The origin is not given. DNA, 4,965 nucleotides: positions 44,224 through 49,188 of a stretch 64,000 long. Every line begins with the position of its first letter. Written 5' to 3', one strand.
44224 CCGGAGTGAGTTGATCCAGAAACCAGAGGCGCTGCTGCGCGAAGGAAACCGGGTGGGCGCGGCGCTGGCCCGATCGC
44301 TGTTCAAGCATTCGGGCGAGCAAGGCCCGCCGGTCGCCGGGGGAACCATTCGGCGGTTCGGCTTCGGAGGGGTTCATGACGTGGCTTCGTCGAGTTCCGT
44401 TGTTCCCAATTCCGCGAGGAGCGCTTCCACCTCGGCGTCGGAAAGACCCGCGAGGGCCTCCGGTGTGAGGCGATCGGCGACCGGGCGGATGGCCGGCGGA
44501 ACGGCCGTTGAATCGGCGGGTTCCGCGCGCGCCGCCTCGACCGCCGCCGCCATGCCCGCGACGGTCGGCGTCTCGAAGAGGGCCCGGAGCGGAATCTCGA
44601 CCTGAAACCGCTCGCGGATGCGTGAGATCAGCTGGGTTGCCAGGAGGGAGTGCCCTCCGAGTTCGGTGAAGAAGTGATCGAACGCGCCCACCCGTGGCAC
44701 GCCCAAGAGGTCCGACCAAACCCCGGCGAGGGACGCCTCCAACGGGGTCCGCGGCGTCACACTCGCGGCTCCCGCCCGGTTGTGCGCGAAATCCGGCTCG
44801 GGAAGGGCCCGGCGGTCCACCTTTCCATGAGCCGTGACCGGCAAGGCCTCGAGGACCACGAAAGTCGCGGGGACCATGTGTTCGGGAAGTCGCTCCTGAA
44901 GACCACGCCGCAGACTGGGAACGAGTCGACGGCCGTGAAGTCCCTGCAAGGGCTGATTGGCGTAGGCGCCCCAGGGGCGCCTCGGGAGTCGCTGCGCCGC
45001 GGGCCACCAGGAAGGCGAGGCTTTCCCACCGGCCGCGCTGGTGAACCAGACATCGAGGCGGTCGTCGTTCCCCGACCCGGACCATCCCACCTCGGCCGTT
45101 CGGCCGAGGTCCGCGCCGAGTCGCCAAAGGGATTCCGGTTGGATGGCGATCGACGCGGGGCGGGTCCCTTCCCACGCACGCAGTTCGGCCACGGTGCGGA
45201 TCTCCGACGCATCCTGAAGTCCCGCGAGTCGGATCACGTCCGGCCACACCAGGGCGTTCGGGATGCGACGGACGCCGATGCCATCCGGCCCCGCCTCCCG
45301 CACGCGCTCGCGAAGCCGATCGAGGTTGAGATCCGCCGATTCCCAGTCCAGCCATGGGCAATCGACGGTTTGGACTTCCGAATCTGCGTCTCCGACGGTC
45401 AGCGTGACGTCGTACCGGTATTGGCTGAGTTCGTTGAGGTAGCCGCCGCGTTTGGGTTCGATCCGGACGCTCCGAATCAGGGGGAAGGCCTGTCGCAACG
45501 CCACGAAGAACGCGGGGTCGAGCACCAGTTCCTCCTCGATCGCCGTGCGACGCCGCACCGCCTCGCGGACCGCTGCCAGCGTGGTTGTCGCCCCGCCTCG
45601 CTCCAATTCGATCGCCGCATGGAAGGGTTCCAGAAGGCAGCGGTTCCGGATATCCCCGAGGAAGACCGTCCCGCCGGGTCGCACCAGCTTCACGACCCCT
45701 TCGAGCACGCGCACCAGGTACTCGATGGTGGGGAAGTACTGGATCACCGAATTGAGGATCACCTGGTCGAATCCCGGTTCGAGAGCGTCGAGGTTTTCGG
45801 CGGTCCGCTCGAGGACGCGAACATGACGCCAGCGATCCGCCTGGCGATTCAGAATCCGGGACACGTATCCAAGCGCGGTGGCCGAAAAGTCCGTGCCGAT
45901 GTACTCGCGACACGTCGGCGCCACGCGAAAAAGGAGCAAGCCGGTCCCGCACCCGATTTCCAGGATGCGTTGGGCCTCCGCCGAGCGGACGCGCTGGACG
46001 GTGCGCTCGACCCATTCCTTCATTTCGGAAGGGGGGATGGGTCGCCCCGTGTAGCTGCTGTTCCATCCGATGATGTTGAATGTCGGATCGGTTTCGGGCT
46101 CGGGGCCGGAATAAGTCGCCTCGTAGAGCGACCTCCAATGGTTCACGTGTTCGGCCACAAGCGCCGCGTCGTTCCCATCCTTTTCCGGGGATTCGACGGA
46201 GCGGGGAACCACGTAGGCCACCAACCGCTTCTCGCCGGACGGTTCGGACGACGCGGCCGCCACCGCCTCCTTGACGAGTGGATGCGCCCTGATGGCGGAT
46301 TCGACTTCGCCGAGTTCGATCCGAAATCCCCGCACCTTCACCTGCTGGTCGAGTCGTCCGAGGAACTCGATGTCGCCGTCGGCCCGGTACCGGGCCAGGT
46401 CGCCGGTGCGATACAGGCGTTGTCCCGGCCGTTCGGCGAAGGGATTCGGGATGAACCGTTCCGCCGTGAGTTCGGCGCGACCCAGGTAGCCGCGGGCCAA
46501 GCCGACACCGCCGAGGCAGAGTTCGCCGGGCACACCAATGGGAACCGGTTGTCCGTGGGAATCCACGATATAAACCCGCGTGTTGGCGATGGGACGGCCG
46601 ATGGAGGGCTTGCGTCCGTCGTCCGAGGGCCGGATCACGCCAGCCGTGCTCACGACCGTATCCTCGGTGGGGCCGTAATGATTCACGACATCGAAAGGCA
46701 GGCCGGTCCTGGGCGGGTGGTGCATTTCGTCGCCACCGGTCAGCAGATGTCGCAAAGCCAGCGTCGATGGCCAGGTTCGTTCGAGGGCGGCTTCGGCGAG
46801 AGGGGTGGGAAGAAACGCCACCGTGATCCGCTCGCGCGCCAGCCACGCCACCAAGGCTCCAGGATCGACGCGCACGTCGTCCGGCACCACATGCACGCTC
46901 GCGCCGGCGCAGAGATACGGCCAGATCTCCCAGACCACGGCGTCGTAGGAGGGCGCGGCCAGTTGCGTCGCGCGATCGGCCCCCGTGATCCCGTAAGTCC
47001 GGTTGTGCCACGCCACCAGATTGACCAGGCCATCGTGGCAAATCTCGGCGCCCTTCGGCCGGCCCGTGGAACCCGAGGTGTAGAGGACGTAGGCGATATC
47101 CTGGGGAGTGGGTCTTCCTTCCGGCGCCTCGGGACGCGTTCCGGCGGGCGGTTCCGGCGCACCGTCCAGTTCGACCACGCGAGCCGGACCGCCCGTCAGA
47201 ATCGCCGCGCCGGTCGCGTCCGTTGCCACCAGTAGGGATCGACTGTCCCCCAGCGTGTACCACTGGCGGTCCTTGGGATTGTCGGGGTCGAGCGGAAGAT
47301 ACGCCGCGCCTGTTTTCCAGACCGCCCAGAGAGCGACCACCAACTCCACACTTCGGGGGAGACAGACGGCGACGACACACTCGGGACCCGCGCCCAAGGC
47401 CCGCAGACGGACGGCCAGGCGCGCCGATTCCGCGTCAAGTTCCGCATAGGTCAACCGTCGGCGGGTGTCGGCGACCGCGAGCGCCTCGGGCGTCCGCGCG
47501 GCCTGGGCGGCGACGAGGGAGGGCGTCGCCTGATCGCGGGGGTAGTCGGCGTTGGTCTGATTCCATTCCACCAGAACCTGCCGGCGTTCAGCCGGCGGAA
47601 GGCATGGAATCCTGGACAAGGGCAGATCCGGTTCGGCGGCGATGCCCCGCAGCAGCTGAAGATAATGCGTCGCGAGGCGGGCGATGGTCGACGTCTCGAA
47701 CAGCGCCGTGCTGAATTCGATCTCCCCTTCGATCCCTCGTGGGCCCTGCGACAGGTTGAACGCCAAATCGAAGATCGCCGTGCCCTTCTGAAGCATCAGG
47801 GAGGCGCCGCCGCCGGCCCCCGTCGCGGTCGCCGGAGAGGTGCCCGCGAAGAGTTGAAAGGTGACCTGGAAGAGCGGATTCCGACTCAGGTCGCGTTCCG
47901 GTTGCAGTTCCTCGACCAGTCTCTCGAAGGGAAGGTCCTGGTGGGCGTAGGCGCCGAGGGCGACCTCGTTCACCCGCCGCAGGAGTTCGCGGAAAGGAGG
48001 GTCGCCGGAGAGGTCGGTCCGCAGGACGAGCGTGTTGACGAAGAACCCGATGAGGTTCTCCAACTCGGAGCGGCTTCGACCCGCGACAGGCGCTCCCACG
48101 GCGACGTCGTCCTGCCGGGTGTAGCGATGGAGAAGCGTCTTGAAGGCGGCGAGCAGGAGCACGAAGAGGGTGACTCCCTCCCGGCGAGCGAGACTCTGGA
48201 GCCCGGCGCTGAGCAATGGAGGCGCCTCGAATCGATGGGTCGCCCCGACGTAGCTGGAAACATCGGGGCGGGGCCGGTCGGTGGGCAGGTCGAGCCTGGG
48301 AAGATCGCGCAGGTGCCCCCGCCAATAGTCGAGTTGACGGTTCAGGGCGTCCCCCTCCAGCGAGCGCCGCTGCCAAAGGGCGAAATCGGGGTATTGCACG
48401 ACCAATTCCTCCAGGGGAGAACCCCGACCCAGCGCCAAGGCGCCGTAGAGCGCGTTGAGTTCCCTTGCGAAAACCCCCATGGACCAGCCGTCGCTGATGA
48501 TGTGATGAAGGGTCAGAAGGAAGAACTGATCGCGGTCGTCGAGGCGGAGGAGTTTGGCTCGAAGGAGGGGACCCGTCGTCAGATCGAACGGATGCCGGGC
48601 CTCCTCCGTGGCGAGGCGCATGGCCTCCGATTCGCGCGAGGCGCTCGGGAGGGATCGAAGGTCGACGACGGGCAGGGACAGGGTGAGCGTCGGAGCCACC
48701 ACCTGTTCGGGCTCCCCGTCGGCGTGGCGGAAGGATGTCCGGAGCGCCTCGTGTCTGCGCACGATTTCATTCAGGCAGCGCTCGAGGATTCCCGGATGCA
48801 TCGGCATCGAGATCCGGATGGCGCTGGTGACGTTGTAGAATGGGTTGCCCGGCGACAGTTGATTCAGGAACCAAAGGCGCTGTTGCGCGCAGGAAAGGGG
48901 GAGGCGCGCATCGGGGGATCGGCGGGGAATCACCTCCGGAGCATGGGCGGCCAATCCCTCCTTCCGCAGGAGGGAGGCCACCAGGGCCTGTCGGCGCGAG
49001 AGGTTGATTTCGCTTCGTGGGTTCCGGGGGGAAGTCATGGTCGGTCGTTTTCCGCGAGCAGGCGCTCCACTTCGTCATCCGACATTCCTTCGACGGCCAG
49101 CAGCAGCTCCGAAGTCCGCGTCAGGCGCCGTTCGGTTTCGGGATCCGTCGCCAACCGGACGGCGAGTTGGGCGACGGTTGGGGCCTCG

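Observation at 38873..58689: TE-less four-module NRPS operon with two N-methylating modules, its own PLP decarboxylase and two coupled orphan genes in a PVC-type genome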

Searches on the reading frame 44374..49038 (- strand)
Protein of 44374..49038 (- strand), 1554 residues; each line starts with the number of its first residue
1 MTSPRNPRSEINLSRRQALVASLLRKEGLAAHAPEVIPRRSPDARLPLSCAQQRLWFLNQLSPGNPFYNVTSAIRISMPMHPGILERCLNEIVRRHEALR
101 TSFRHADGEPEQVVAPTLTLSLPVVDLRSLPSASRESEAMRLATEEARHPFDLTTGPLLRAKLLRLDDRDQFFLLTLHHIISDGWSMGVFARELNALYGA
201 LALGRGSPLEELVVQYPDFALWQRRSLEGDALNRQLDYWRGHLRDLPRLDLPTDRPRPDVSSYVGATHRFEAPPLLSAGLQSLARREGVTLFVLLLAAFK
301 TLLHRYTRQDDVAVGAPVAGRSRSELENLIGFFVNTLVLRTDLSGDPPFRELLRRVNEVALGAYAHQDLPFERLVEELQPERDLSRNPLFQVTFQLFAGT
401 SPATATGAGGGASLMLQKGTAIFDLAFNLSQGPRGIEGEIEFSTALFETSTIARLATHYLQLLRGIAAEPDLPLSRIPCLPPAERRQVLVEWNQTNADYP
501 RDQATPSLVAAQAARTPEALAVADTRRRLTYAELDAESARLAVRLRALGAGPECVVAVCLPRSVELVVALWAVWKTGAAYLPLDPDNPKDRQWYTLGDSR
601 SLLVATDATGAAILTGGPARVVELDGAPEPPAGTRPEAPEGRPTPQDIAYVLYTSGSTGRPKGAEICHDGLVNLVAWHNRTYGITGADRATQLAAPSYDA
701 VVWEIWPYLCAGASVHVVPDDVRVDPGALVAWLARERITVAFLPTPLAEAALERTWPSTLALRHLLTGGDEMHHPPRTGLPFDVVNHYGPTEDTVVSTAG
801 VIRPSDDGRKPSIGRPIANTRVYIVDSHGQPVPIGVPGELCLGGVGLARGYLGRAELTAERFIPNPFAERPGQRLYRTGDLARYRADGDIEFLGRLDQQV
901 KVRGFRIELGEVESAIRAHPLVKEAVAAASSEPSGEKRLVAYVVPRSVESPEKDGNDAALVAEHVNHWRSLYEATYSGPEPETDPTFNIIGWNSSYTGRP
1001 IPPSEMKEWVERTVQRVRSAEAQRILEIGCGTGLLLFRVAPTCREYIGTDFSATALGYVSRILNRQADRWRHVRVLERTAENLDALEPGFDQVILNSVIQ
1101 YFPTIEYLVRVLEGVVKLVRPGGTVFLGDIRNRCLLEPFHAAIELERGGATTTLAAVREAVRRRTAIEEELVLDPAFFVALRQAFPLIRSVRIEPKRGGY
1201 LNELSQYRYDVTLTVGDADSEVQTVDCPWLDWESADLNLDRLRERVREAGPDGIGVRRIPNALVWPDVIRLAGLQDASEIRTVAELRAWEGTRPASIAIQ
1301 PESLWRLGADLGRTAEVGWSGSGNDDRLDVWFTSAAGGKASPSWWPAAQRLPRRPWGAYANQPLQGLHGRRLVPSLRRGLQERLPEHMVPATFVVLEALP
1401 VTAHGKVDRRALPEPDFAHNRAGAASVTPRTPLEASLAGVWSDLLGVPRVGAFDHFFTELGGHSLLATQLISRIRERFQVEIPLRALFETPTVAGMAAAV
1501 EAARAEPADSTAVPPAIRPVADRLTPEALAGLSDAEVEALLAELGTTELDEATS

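Call 6: search_protein_families(library=pfam, proteins=[window:44374-49038:-], max_evalue=0.01)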
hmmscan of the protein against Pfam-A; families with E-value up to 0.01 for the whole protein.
window:44374-49038:- (1554 aa): 11 families
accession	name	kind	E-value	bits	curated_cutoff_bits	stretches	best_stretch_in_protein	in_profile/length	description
PF00668.25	Condensation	-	1.3e-106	357.5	30.6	1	46-488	5-455/456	Condensation domain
PF00501.34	AMP-binding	-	5e-75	253.1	29.9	1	510-852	2-384/384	AMP-binding enzyme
PF08242.18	Methyltransf_12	-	6.3e-16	59.3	30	1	1026-1124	1-97/98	Methyltransferase domain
PF00550.31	PP-binding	-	6.4e-16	58.8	20.8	1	1437-1500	3-67/67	Phosphopantetheine attachment site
PF13649.12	Methyltransf_25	-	1.8e-11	45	27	1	1025-1123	1-97/97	Methyltransferase domain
PF08241.18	Methyltransf_11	-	2.2e-10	41.5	21.2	1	1026-1126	1-94/95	Methyltransferase domain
PF13193.12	AMP-binding_C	-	2.1e-09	38.6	24.5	1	911-957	1-42/76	AMP-binding enzyme C-terminal domain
PF13847.12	Methyltransf_31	-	6.1e-09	36.2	27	1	1022-1132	4-115/145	Methyltransferase domain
PF13489.12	Methyltransf_23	-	7.1e-07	29.5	27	1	1006-1140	9-124/164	Methyltransferase domain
PF05401.17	NodS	-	8.7e-07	29.4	24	1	1018-1135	40-152/201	Nodulation protein S (NodS)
PF01209.24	Ubie_methyltran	-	0.00026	20.8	20.1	1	1007-1127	33-151/233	ubiE/COQ5 methyltransferase family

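Call 9: search_protein_families(library=ncbifam, proteins=[window:44374-49038:-], max_evalue=0.01)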
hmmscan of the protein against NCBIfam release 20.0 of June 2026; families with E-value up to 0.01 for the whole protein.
window:44374-49038:- (1554 aa): 122 families (the best 25 are shown)
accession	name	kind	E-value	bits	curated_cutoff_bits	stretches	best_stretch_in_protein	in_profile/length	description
NF004282.0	PRK05691.1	subfamily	1.4e-261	871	4090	3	36-614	1719-2299/4334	non-ribosomal peptide synthase/polyketide synthase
NF047350.1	aureusi_NRPS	equivalog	5.1e-182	607.4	2500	2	33-946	982-1865/2373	aureusimine non-ribosomal peptide synthetase AusA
NF041803.1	NRPS_SolG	exception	9.6e-160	533.4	2200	3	465-974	523-1040/1163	solanimycin non-ribosomal peptide synthetase SolG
NF038078.1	NRPS_MxcG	equivalog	4.2e-145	484.9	2300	2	43-949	2-914/1442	myxochelin non-ribosomal peptide synthetase MxcG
TIGR01733.1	AA-adenyl-dom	subfamily_domain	1.4e-126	422.7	317.4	1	530-927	1-409/409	amino acid adenylation domain-containing protein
NF007605.2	PRK10252.1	equivalog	1.9e-124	416.6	2400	2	44-945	2-910/1292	enterobactin non-ribosomal peptide synthetase EntF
TIGR03443.1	alpha_am_amid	equivalog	3.9e-90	302.8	1030.1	3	647-951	416-754/1390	L-aminoadipate-semialdehyde dehydrogenase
NF003417.0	PRK04813.1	subfamily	6e-64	216.4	476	2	511-954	11-456/505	D-alanine--poly(phosphoribitol) ligase subunit DltA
TIGR01734.1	D-ala-DACP-lig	equivalog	7.3e-61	206.2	559.85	2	510-953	7-454/504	D-alanine--poly(phosphoribitol) ligase subunit DltA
TIGR03098.1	ligase_PEP_1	hypoth_equivalog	3e-51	174.4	592.35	2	507-951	4-473/517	acyl-CoA ligase (AMP-forming), exosortase A system-associated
NF004837.0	PRK06187.1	subfamily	8.2e-46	156.3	476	2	637-969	161-494/531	long-chain-fatty-acid--CoA ligase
NF004511.1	PRK05852.1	equivalog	1.7e-37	129.2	650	2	783-954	301-462/505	FadD7 family fatty acid--CoA ligase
NF004822.0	PRK06178.1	equivalog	2.9e-34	118.6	782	2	813-976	393-539/571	acyl-CoA synthetase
NF005858.0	PRK07787.1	subfamily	2.4e-32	112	575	1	510-965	8-436/471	acyl-CoA synthetase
NF004114.0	PRK05605.1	equivalog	3.1e-32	111.6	766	3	784-954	366-527/575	long-chain-fatty-acid--CoA ligase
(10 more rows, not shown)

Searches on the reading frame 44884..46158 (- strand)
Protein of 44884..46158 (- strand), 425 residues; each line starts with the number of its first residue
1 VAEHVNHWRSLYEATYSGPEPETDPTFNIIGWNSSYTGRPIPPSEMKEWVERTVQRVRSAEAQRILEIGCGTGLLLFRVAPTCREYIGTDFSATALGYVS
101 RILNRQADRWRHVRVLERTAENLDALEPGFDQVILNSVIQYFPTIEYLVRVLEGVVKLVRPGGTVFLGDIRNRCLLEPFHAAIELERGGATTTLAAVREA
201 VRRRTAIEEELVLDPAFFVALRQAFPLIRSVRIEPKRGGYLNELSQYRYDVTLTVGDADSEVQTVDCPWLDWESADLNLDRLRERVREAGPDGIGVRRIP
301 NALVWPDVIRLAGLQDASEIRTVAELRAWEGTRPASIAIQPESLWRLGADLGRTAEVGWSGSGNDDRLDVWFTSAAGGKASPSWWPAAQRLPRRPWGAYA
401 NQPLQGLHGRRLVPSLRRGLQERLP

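Call 73: search_solved_structures(query=window:44884-46158:-, max_evalue=0.001)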
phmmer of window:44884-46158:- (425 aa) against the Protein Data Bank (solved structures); distinct sequences matched with E-value up to 0.001: 13.
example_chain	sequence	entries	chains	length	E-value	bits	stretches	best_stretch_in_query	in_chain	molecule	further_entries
5wmm_A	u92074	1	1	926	1e-48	169.6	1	2-336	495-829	NRPS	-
9sm0_A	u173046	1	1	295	1.8e-07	33.7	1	62-178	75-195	Methyltransferase domain-containing protein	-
3ofj_A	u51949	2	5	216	3.2e-07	32.9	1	59-181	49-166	Nodulation protein S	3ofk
9sls_A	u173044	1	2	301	3.8e-07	32.6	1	60-170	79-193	Methyltransferase type 12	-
9sm3_A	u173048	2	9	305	2.5e-06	29.9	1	52-174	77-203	Methyltransferase domain protein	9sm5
24uw_A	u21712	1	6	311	6e-06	28.7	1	63-186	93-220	FPP-methyltransferase VbFPPMT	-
9sm1_A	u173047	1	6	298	2.2e-05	26.8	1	61-180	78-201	Methyltransferase domain protein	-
24ux_A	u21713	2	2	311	2.4e-05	26.7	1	61-180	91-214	Methyltransferase domain protein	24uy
8zc8_A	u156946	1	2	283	3.4e-05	26.2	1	41-183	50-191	MitM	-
21zq_A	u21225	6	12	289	3.6e-05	26.1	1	41-183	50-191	MitM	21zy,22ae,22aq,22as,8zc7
1wzn_A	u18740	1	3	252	0.00023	23.5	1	48-169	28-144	SAM-dependent methyltransferase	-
8ys9_A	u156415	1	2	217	0.00026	23.3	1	63-165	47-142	Phosphatidylethanolamine N-methyltransferase/phosphatidyl-N-methylethanolamine N-methyltra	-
9icz_A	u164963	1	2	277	0.00053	22.3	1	40-183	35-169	S-adenosylmethionine (SAM)-dependent methyltransferase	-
